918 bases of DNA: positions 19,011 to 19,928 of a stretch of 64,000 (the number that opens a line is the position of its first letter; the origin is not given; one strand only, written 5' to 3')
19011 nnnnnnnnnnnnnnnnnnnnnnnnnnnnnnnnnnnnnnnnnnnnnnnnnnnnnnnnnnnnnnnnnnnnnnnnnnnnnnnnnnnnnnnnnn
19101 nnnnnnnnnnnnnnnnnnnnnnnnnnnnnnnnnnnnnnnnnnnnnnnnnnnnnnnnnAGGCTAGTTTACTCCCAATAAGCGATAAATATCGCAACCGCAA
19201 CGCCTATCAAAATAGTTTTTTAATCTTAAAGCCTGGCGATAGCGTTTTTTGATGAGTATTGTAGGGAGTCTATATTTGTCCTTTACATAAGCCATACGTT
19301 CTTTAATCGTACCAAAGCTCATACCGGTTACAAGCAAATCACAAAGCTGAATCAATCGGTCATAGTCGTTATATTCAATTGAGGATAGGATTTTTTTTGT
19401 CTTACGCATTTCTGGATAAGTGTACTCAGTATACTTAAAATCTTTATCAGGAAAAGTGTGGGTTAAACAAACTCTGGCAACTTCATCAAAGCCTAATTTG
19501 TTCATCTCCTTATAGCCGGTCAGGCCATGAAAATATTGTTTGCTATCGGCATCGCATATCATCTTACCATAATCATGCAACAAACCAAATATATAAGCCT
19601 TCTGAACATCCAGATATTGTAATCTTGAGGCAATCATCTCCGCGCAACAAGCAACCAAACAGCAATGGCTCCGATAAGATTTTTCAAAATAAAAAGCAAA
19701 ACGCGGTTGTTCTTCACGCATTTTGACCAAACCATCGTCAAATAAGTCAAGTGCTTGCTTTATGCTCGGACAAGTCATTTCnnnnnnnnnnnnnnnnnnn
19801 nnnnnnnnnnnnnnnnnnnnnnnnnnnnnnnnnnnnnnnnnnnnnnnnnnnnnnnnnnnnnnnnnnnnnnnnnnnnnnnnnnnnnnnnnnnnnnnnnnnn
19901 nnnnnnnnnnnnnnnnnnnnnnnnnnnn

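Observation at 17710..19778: PHP + tandem HD phosphoesterase trio inserted into the universally conserved mnmG-rsmG junction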

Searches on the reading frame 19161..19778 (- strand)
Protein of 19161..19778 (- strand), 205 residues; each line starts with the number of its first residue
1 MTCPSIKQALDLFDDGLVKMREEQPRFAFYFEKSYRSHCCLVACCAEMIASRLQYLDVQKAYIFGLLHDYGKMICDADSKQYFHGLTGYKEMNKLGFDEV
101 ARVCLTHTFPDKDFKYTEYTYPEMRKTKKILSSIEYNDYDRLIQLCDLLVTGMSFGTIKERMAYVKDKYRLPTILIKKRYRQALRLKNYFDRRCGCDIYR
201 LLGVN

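Call 3: search_protein_families(library=pfam, proteins=[window:19161-19778:-], max_evalue=0.1)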
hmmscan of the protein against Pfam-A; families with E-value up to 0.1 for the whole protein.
window:19161-19778:- (205 aa): 2 families
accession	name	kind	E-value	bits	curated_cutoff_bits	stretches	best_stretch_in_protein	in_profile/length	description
PF01966.28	HD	-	1e-07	32.7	22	1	37-118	3-93/116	HD domain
PF08668.18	HDOD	-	3.8e-07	30.2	22.9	1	33-103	93-163/196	HDOD domain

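Call 4: search_protein_families(library=ncbifam, proteins=[window:19161-19778:-], max_evalue=0.1)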
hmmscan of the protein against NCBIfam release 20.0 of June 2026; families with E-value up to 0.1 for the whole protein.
window:19161-19778:- (205 aa): 7 families
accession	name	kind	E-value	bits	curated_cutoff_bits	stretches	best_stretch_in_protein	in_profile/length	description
TIGR00277.1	HDIG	domain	1.7e-08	34.2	27.6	1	33-100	3-73/84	HDIG domain-containing metalloprotein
NF045665.1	NTPtran_DVU1551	equivalog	5.3e-08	32.3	315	1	33-194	216-358/359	DVU_1551 family NTP transferase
NF005519.0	PRK07152.1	equivalog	1.3e-05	24.3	315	1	35-95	197-254/361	nicotinate-nucleotide adenylyltransferase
TIGR01596.1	cas3_HD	equivalog_domain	0.0085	16.2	43.45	1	37-73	3-45/178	CRISPR-associated endonuclease Cas3''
TIGR00295.1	TIGR00295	hypoth_equivalog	0.01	15.6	172.35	1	33-104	12-84/164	TIGR00295 family protein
TIGR03319.1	RNase_Y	equivalog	0.01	14.3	454.35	1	35-75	330-369/514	ribonuclease Y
TIGR00488.1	TIGR00488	equivalog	0.019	14.8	70.15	1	37-77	11-50/173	bis(5'-nucleosyl)-tetraphosphatase (symmetrical) YqeK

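Call 8: find_homologous_proteins(query=window:19161-19778:-)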
Query window:19161-19778:- (205 aa): 121 proteins with E <= 0.001 among 169 candidates; the best 120 are listed.
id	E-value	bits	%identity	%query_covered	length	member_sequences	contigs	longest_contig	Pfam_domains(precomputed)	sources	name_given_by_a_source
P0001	1.4e-135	468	99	100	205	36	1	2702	PF08668.19,PF01966.29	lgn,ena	-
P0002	1.2e-105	370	76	100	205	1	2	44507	PF08668.19,PF01966.29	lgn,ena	-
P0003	9.9e-100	351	74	100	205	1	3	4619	PF08668.19,PF01966.29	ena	-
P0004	1.2e-95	337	70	100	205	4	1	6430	PF01966.29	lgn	-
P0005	3.8e-93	329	66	100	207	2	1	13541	PF08668.19,PF01966.29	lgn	-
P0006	6.5e-93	328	69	100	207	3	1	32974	PF01966.29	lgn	-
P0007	2.9e-89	316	67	100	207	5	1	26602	PF01966.29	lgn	-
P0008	3.0e-87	310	65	100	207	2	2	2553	PF01966.29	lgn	-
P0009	1.7e-80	288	82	73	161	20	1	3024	PF08668.19,PF01966.29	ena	-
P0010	2.2e-77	278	57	100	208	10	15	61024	PF01966.29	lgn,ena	-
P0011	2.3e-68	248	53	100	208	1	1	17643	PF08668.19,PF01966.29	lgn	-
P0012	3.6e-68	248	53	100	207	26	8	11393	PF08668.19,PF01966.29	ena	-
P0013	5.7e-68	247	54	100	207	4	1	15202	PF08668.19,PF01966.29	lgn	-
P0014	1.5e-65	239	51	100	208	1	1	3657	PF08668.19,PF01966.29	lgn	-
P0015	2.9e-64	235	50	100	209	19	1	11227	PF08668.19,PF01966.29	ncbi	-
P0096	4.2e-25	107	40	82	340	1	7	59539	PF08668.19,PF01966.29,PF00293.35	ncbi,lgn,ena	-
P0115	4.0e-20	91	37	82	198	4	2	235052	PF08668.19,PF01966.29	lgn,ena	-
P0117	1.1e-17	83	32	100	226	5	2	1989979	PF01966.29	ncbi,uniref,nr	ncbi:HD domain-containing protein [Caproicibacterium lactatifermentans]|uniref:HD domain-containing 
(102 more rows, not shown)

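Call 11: find_related_loci(query=A1, collection=genome_contigs, flank=10000)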
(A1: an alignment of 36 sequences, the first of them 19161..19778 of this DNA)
Query A1 (205 aa) in genome_contigs; peptide patterns used: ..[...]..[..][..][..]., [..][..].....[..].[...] (x = any residue, [..] = any of these).
600 stretches matched a pattern (row limit reached: there are more); 566 encode a relative of the query (tblastn E <= 1e-3); the best 80 are kept; 80 distinct loci.
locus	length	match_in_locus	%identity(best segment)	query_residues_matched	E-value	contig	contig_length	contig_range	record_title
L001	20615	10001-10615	91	1-205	3e-129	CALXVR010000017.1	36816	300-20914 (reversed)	MAG: uncultured Alphaproteobacteria bacterium isolate BRZ_SB__bin123 genome assembly, contig: BRZ_SB__NODE_1549_length_3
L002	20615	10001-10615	80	1-205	4e-115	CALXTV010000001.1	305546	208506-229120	MAG: uncultured Alphaproteobacteria bacterium isolate BRZ_LG__bin14 genome assembly, contig: BRZ_LG__NODE_15_length_3055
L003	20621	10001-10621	57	1-205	9e-81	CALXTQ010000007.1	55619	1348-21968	MAG: uncultured Alphaproteobacteria bacterium isolate E07__bin220 genome assembly, contig: E07__k127_1080735, whole geno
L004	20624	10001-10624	51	1-205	5e-70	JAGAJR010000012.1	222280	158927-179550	MAG: Alphaproteobacteria bacterium isolate RGIG8504 Water_deer_Cecum-2__c296753, whole genome shotgun sequence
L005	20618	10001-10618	51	1-204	3e-65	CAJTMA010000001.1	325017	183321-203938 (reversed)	MAG TPA_asm: uncultured Alphaproteobacteria bacterium isolate MGBC104355 genome assembly, contig: MGBC104355.1, whole ge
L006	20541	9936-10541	44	1-202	6e-49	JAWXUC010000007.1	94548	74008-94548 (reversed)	MAG: Alphaproteobacteria bacterium isolate FM_39_G125_V NODE_42_length_94549_cov_5.694497, whole genome shotgun sequence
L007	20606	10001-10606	43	1-204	7e-47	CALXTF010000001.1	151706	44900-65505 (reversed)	MAG: uncultured Alphaproteobacteria bacterium isolate BRZ_RE__bin26 genome assembly, contig: BRZ_RE__NODE_33_length_1517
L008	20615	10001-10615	40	3-204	2e-46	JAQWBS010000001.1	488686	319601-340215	MAG: Alphaproteobacteria bacterium isolate STF2_225 NODE_2_length_488686_cov_7.423898_Sandtown_F2, whole genome shotgun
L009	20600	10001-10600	40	4-204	2e-45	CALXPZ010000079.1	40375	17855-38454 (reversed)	MAG: uncultured Alphaproteobacteria bacterium isolate E20__bin236 genome assembly, contig: E20__k127_363704, whole genom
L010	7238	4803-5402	39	4-204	3e-45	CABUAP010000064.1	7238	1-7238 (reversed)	MAG TPA_asm: uncultured Azospirillum sp. isolate MGYG-HGUT-03845 genome assembly, contig: GUT_GENOME245766_64, whole gen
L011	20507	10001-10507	46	37-204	4e-45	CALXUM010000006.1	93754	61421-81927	MAG: uncultured Alphaproteobacteria bacterium isolate BRZ_CT__bin98 genome assembly, contig: BRZ_CT__NODE_413_length_937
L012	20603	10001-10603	41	4-205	6e-45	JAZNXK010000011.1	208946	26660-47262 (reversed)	MAG: Alphaproteobacteria bacterium isolate T1900044779_TS20190245.MAGScoT_cleanbin_000006 SGB_2539_k141_110846, whole ge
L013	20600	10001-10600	44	4-204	1e-44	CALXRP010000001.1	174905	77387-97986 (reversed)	MAG: uncultured Alphaproteobacteria bacterium isolate BRZ_BN__bin26 genome assembly, contig: BRZ_BN__NODE_87_length_1749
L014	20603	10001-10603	40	1-204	1e-44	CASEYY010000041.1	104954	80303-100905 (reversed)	uncultured proteobacterium isolate SI.O72.metabat-bins.143 genome assembly, contig: SI.O72.metabat-bins.143.fa_k141_4200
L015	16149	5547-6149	41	4-204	3e-43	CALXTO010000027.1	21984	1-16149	MAG: uncultured Alphaproteobacteria bacterium isolate BRZ_CT__bin33 genome assembly, contig: BRZ_CT__NODE_3051_length_21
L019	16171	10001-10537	45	27-204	6e-43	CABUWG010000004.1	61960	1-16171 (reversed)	MAG TPA_asm: uncultured proteobacterium isolate MGYG-HGUT-04444 genome assembly, contig: GUT_GENOME274919_4, whole genom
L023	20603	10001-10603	41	4-205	1e-41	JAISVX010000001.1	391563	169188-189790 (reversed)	MAG: Lactobacillaceae bacterium isolate Mx356_bin52 k119_1325285, whole genome shotgun sequence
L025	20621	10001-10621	39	4-204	5e-41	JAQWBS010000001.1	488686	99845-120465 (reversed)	MAG: Alphaproteobacteria bacterium isolate STF2_225 NODE_2_length_488686_cov_7.423898_Sandtown_F2, whole genome shotgun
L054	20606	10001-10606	37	4-205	2e-30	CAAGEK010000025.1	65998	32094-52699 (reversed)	MAG TPA_asm: Alphaproteobacteria bacterium, isolate HGM16795, WGS project CAAGEK010000000 data, contig: SRS476163_71_k11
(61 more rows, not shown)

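Call 14: search_solved_structures(query=A1, max_evalue=1, show_alignments=2)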
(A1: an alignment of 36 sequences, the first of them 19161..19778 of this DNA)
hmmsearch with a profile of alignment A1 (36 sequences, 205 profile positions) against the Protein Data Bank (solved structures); distinct sequences matched with E-value up to 1: 16.
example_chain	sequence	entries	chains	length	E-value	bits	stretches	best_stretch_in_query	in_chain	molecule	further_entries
3hc1_A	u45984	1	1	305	2.2e-07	33.8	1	29-71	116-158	uncharacterized HDOD domain protein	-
8jja_A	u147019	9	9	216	3.7e-06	29.7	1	29-74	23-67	bis(5'-nucleosyl)-tetraphosphatase (symmetrical)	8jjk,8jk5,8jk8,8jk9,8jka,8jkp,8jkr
2pq7_A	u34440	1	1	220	9.1e-05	25.2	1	16-87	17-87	Predicted HD superfamily hydrolase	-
2ogi_A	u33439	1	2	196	0.0046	19.6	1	26-73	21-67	Hypothetical protein SAG1661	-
3ccg_A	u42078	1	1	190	0.0058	19.3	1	29-86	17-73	HD superfamily hydrolase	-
8zns_A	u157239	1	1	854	0.0076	18.9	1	17-86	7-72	CRISPR-associated endonuclease Cas3-HD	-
8g9u_P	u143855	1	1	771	0.011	18.4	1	20-86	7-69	Cas3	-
8wmy_A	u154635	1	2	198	0.047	16.3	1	30-71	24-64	bis(5'-nucleosyl)-tetraphosphatase (symmetrical)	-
2hek_A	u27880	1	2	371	0.1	15.2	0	29-69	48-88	Hypothetical protein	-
9h3f_A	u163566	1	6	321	0.17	14.5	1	25-72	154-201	3'-5' exoribonuclease YhaM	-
1xx7_A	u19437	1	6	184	0.18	14.4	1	28-71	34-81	oxetanocin-like protein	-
2o08_A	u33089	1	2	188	0.29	13.7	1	29-76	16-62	BH1327 protein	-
3tm8_A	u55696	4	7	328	0.37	13.4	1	20-71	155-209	Uncharacterized protein | Uncharacterized protein Bd1817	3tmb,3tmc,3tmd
7yll_A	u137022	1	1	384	0.48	13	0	108-179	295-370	DNA polymerase IV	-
3ljx_A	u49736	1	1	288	0.82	12.3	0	30-70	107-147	MmoQ Response regulator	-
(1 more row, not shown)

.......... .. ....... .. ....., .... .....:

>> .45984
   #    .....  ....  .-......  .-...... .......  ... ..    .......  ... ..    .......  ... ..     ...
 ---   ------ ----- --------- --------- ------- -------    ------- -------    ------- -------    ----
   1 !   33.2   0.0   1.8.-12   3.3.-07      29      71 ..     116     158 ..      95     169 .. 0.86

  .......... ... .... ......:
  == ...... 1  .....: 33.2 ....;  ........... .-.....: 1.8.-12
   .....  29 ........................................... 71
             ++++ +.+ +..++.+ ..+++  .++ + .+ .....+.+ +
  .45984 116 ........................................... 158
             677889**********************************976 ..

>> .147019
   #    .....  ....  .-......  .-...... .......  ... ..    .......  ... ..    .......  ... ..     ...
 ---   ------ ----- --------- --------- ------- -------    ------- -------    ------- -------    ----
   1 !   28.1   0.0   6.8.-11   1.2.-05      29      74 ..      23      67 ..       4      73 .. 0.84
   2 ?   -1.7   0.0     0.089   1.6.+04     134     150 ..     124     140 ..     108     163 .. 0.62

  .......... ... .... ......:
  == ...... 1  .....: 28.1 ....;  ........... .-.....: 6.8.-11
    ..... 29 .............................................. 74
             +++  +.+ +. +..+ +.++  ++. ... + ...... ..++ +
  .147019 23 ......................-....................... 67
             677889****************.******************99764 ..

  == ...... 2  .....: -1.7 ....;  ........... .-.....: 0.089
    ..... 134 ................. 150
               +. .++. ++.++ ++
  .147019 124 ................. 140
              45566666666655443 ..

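Call 16: find_encoding_contigs(protein=P0117, flank=6000, max_places=2)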
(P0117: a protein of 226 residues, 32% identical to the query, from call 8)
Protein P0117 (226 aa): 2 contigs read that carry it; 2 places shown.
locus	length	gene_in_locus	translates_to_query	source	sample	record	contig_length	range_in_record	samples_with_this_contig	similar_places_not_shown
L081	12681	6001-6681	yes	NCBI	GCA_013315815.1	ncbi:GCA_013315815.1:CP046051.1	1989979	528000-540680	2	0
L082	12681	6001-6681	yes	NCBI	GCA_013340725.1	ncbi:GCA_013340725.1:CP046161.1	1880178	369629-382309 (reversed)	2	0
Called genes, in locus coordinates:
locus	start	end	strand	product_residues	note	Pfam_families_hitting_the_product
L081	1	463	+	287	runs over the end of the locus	PF00528:BPD_transp_1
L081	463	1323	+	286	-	PF00528:BPD_transp_1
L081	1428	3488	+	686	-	PF13802:Gal_mutarotas_2 (weak), PF01055:Glyco_hydro_31_2nd, PF21365:Glyco_hydro_31_3rd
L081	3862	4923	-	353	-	PF13276:HTH_21, PF00665:rve, PF13683:rve_3 (weak)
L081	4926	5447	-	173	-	PF20310:HTH_Tnp_2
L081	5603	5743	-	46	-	-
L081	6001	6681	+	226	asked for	PF01966:HD (weak)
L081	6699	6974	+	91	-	-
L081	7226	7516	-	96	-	-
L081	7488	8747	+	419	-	PF04055:Radical_SAM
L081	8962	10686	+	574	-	PF18072:FGAR-AT_linker (weak), PF02769:AIRS_C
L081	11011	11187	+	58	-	-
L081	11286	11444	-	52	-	-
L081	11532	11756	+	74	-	-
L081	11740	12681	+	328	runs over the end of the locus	PF13507:GATase_5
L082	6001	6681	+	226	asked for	PF01966:HD (weak)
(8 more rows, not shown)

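Call 17: find_encoding_contigs(protein=P0115, flank=6000, max_places=2)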
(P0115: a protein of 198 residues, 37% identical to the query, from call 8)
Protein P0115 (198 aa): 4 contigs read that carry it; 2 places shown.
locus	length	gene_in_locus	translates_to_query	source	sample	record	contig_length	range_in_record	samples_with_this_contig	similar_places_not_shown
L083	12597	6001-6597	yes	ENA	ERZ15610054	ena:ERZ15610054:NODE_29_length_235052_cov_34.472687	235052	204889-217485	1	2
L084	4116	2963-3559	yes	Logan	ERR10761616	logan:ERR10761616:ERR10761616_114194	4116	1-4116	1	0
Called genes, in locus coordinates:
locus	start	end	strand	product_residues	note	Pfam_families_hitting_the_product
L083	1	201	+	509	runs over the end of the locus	PF12673:SipL, PF01476:LysM (weak)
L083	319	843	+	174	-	PF04138:GtrA_DPMS_TM (faint)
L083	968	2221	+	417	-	-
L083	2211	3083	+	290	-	PF01040:UbiA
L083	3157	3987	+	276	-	PF01261:AP_endonuc_2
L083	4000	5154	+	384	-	PF01408:GFO_IDH_MocA, PF02894:GFO_IDH_MocA_C, PF22725:GFO_IDH_MocA_C3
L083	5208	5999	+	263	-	PF02353:CMAS (weak), PF13489:Methyltransf_23, PF13649:Methyltransf_25, PF13847:Methyltransf_31, PF08241:Methyltransf_11, PF08242:Methyltransf_12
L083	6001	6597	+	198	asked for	PF08668:HDOD, PF01966:HD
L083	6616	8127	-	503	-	PF27792:CHIM_prot, PF13231:PMT_2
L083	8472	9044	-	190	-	PF12917:YfbR-like, PF13023:HD_3, PF01966:HD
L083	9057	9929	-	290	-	PF04616:Glyco_hydro_43, PF16396:DUF5005 (faint)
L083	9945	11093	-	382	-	-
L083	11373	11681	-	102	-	PF01035:DNA_binding_1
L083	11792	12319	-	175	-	PF07155:ECF-ribofla_trS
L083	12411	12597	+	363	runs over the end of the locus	PF00392:GntR, PF00155:Aminotran_1_2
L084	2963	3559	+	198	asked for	PF08668:HDOD, PF01966:HD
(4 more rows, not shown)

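Call 18: find_encoding_contigs(protein=P0096, flank=6000, max_places=2)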
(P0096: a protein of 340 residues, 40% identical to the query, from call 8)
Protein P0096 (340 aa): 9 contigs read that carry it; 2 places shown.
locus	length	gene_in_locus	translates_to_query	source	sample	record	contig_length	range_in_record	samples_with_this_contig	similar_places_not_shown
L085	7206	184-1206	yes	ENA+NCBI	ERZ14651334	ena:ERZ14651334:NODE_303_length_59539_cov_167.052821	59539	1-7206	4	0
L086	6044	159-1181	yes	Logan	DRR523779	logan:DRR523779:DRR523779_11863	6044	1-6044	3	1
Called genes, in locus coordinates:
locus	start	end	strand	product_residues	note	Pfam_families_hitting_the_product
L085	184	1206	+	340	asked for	PF08668:HDOD (weak), PF01966:HD, PF00293:NUDIX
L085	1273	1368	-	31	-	-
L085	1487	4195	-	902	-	PF02687:FtsX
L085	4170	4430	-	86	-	PF00005:ABC_tran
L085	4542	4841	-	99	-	PF00005:ABC_tran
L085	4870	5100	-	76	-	-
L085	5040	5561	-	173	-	PF04647:AgrB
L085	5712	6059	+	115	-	PF14501:HATPase_c_5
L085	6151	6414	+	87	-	PF04221:RelB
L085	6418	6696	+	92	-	PF15738:YafQ_toxin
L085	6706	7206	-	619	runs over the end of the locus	PF01541:GIY-YIG, PF27096:UvrC_M, PF02151:UVR, PF22920:UvrC_RNaseH, PF08459:UvrC_RNaseH_dom, PF12826:HHH_2, PF14520:HHH_5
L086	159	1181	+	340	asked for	PF08668:HDOD (weak), PF01966:HD, PF00293:NUDIX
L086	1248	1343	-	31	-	-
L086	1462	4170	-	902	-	PF02687:FtsX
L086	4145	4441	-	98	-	PF00005:ABC_tran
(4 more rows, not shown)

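Call 24: predict_structure(alignment_id=A1)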
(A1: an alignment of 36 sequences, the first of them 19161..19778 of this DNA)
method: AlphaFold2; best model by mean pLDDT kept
length: 205 residues; sequences in the alignment: 36
mean_pLDDT: 94.0   pTM: 0.91
mean pLDDT of the five models: 94.0, 93.4, 93.1, 92.8, 92.3
residues with pLDDT >= 90: 169; 70-90: 31; 50-70: 5; < 50: 0
segments of 3 or more residues with pLDDT < 50: none
pLDDT, mean of each block of 10 residues (from residue 1): 93 96 88 94 99 98 98 80 93 98 96 87 92 97 98 94 92 94 97 98 92
secondary structure, 60 per line:
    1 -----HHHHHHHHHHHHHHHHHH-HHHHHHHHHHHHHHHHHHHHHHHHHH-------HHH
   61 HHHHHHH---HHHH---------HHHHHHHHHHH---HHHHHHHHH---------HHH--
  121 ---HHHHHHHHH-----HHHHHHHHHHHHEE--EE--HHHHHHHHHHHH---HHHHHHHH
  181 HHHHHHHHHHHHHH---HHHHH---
elements in order: H6-23 H25-50 H58-67 H71-74 H84-94 H98-106 H124-132 H138-149 H158-169 H173-194 H198-202

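Call 26: search_protein_families(library=pfam, proteins=[L008:7223-7792:+, L008:7835-9286:+, L008:10707-11036:+, L013:10677-12101:+, L023:5816-6382:+, L023:6510-7937:+, L023:11571-11789:+, L019:10613-12037:+], max_evalue=0.01)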
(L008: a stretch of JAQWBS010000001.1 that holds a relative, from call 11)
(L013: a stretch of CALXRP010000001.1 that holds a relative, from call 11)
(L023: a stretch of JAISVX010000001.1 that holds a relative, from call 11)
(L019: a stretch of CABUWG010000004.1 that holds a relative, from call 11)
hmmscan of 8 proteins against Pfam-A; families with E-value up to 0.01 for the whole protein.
L008:7223-7792:+ (189 aa): 1 family
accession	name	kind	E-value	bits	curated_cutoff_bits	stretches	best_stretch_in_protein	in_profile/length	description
PF00293.34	NUDIX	-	3.2e-07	30.9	21.1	1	45-164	4-118/134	NUDIX domain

L008:7835-9286:+ (483 aa): 1 family
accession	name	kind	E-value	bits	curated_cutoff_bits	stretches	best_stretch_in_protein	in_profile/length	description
PF00275.25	EPSP_synthase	-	4e-45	154.7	22.8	1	25-459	2-417/417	EPSP synthase (3-phosphoshikimate 1-carboxyvinyltransferase)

L008:10707-11036:+ (109 aa): 0 families

L013:10677-12101:+ (474 aa): 1 family
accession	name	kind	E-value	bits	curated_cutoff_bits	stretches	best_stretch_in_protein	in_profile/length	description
PF00275.25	EPSP_synthase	-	2e-42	145.8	22.8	1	15-448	2-415/417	EPSP synthase (3-phosphoshikimate 1-carboxyvinyltransferase)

L023:5816-6382:+ (188 aa): 1 family
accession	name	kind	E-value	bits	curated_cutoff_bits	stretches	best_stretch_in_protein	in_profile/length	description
PF00293.34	NUDIX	-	2.5e-06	28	21.1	1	45-167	4-121/134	NUDIX domain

L023:6510-7937:+ (475 aa): 1 family
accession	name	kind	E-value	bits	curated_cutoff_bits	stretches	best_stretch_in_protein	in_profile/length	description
PF00275.25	EPSP_synthase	-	2.9e-40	138.7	22.8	1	14-449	1-417/417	EPSP synthase (3-phosphoshikimate 1-carboxyvinyltransferase)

L023:11571-11789:+ (72 aa): 0 families

L019:10613-12037:+ (474 aa): 1 family
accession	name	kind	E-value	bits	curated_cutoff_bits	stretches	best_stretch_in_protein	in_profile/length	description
PF00275.25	EPSP_synthase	-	8.6e-40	137.1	22.8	1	15-450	2-417/417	EPSP synthase (3-phosphoshikimate 1-carboxyvinyltransferase)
